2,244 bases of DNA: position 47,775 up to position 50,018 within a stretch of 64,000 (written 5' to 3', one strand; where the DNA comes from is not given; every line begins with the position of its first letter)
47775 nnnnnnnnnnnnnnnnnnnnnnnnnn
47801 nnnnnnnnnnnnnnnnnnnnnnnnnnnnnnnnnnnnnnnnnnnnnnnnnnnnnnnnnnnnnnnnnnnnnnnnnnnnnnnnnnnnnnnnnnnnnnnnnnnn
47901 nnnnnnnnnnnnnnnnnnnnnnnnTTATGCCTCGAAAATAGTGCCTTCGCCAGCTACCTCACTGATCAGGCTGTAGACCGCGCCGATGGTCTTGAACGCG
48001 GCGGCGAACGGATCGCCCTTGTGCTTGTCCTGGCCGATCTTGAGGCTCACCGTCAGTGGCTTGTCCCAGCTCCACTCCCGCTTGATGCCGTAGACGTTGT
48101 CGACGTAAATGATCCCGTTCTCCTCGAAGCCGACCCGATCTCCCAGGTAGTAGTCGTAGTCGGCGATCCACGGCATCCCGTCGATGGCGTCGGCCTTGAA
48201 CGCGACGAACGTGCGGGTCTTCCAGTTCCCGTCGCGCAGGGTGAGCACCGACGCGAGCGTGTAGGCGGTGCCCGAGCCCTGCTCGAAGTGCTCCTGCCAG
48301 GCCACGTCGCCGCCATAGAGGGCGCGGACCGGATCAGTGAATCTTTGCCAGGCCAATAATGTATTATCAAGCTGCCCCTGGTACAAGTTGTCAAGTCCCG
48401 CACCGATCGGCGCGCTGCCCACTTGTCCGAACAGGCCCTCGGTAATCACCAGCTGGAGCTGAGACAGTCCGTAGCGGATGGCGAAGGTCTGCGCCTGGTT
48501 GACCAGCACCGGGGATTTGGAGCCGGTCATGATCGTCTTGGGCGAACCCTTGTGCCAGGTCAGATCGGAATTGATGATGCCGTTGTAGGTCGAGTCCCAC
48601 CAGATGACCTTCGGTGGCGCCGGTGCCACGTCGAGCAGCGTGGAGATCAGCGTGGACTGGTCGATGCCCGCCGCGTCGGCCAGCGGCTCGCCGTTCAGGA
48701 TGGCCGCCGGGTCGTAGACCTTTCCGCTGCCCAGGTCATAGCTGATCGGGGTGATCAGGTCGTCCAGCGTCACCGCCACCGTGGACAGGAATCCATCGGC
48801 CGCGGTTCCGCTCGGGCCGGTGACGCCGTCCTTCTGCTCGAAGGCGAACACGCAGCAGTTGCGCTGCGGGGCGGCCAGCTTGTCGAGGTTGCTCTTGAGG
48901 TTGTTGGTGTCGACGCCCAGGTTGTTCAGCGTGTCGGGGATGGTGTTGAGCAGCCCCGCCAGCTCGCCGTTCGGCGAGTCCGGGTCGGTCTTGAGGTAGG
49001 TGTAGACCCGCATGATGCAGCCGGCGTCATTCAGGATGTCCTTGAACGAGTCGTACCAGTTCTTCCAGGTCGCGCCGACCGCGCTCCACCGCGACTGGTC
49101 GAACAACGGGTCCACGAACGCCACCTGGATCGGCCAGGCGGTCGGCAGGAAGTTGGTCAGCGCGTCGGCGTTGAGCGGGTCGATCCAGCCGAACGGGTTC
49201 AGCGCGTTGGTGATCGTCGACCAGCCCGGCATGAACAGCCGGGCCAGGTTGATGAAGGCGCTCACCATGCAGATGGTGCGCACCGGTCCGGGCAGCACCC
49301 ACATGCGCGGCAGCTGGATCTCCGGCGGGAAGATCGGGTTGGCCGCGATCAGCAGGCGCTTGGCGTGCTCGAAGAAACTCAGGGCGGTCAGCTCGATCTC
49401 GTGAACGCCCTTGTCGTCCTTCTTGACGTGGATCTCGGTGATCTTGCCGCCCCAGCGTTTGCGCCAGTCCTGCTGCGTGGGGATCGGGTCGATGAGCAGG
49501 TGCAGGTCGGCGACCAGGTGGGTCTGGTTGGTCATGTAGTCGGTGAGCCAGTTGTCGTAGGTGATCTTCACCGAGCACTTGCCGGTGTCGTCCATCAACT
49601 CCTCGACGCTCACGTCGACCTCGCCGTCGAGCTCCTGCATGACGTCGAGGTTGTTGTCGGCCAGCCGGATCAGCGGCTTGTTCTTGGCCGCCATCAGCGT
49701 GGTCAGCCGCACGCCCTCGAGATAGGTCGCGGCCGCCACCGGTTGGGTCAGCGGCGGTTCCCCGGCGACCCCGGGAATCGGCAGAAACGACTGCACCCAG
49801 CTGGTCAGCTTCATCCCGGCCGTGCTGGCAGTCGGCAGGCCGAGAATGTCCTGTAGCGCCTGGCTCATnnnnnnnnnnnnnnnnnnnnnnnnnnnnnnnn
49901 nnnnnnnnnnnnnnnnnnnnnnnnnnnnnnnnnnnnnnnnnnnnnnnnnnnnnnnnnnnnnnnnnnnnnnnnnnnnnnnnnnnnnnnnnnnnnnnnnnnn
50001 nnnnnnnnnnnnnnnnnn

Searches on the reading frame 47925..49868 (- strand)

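Call 6: search_protein_families(library=phrogs, proteins=[window:47925-49868:-], max_evalue=0.01)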
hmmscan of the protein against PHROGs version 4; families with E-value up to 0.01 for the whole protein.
window:47925-49868:- (647 aa): 2 families
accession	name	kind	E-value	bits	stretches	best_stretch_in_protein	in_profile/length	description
phrog_110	-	tail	2.6e-147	492.7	1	34-643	30-582/678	minor tail protein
phrog_20962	-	tail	2e-34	119.6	1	484-645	16-177/177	minor tail protein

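Call 98: search_protein_families(library=pfam, proteins=[window:47925-49868:-], max_evalue=0.001)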
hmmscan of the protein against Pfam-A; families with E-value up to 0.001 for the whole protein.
window:47925-49868:- (647 aa): 1 family
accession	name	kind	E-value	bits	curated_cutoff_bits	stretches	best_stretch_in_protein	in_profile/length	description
PF14594.13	Sipho_Gp37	-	1.9e-40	139.4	26.2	1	67-612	2-369/370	Siphovirus ReqiPepy6 Gp37-like protein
